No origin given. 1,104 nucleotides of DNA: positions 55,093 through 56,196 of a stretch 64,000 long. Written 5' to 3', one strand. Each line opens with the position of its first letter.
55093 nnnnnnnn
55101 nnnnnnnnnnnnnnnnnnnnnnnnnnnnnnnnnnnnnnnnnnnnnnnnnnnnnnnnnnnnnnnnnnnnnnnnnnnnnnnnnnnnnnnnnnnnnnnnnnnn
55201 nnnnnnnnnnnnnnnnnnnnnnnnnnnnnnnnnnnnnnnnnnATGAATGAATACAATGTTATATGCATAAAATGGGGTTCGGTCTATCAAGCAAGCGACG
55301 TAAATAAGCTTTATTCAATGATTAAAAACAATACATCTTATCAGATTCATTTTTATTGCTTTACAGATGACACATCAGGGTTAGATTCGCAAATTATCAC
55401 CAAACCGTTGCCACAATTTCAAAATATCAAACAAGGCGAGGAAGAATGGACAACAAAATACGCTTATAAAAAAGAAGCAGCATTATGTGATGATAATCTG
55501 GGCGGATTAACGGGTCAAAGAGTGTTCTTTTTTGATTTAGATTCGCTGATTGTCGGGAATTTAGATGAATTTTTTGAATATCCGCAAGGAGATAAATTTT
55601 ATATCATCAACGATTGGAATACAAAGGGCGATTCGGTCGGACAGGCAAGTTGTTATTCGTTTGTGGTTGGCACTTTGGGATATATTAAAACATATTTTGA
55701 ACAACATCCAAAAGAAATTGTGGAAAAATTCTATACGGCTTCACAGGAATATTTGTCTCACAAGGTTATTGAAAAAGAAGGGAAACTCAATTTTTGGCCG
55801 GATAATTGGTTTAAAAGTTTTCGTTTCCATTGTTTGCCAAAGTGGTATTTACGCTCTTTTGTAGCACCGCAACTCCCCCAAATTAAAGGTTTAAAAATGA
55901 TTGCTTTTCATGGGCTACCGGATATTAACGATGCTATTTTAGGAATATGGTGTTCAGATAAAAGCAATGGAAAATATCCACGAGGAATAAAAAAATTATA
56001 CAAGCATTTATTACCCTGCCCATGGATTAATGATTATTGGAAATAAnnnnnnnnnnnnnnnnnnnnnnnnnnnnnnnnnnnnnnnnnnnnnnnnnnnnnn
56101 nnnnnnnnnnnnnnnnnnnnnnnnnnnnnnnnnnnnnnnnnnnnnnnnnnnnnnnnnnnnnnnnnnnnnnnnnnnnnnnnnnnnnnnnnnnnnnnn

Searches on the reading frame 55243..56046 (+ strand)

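Call 8: search_protein_families(library=pfam, proteins=[window:55243-56046:+], max_evalue=0.01)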
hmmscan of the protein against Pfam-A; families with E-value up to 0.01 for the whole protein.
window:55243-56046:+ (267 aa): 0 families

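Call 15: search_protein_families(library=phrogs, proteins=[window:55243-56046:+], max_evalue=0.01)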
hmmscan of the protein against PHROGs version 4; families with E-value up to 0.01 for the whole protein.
window:55243-56046:+ (267 aa): 1 family
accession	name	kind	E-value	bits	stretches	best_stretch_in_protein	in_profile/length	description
phrog_1962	-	moron, auxiliary metabolic gene and host takeover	3.2e-08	34.5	1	9-226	7-208/230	glycosyltransferase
